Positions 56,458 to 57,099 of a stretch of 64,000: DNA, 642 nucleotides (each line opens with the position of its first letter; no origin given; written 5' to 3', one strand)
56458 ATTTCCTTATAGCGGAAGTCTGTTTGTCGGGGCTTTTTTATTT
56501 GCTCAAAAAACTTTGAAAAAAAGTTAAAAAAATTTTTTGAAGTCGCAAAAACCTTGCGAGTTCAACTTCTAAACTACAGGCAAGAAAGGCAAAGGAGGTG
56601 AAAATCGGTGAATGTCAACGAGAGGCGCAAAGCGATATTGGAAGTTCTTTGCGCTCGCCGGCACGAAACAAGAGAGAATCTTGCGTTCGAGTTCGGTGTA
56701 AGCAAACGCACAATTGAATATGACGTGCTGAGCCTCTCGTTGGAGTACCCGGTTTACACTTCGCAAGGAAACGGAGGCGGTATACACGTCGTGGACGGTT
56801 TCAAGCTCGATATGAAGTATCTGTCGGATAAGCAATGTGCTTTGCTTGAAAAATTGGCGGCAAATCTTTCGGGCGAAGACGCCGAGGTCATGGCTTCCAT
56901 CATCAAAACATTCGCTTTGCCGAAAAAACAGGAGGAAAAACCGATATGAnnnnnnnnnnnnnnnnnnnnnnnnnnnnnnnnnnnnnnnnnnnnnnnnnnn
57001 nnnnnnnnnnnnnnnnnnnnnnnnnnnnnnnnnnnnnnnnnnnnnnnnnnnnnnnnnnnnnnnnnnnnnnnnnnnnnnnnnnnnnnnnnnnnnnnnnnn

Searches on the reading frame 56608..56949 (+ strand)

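Call 71: search_protein_families(library=phrogs, proteins=[window:56608-56949:+], max_evalue=0.001)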
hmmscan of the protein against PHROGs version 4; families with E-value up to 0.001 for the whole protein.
window:56608-56949:+ (113 aa): 1 family
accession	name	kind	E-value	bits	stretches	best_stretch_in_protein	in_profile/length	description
phrog_13105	-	unknown function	2.5e-06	28.3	1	1-70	1-71/239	-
